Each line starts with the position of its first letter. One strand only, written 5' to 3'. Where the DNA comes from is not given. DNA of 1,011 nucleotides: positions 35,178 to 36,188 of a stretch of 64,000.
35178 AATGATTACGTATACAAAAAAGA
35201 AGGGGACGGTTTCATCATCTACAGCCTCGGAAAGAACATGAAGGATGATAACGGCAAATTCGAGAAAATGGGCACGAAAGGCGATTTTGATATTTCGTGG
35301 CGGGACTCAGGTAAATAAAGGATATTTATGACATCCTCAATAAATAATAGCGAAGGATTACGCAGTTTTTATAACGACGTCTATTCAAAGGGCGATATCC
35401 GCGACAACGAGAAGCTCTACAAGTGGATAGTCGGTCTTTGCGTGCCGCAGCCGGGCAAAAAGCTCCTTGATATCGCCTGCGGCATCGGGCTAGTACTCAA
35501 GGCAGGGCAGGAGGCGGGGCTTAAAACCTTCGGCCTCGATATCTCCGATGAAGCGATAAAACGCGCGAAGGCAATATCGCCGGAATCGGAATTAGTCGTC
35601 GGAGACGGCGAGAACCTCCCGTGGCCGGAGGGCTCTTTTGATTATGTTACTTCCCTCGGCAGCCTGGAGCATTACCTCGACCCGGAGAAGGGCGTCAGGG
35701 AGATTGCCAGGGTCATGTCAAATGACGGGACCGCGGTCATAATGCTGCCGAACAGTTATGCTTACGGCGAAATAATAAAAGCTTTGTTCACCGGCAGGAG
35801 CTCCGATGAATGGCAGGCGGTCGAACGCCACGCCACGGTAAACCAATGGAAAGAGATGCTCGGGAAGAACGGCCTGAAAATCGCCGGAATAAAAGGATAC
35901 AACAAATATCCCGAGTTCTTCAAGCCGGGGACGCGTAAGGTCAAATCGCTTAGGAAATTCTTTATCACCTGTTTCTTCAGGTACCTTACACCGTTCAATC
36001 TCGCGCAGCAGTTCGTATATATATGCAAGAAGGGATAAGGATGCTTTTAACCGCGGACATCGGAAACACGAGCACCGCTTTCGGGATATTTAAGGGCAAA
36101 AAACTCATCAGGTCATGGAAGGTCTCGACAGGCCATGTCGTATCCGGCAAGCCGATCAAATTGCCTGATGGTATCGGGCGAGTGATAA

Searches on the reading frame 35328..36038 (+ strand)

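Call 68: search_protein_families(library=pfam, proteins=[window:35328-36038:+], max_evalue=0.001)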
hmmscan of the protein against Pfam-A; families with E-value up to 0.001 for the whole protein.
window:35328-36038:+ (236 aa): 8 families
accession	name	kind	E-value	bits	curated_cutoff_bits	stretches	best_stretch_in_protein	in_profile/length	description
PF08241.18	Methyltransf_11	-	6.5e-21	75.2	21.2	1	47-138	1-95/95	Methyltransferase domain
PF13649.12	Methyltransf_25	-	1.1e-15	58.6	27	1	47-134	2-97/97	Methyltransferase domain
PF13489.12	Methyltransf_23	-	3e-14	53.5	27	1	41-154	21-124/164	Methyltransferase domain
PF13847.12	Methyltransf_31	-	2.3e-12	47.3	27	1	42-178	3-141/145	Methyltransferase domain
PF08242.18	Methyltransf_12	-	2.8e-11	44.4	30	1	47-135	1-97/98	Methyltransferase domain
PF01209.24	Ubie_methyltran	-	9.4e-09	35.4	20.1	1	33-139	38-152/233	ubiE/COQ5 methyltransferase family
PF02353.26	CMAS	-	2.4e-05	24.2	27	1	41-116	61-140/273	Mycolic acid cyclopropane synthetase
PF07021.18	MetW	-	0.00015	21.9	21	1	41-145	12-114/193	Methionine biosynthesis protein MetW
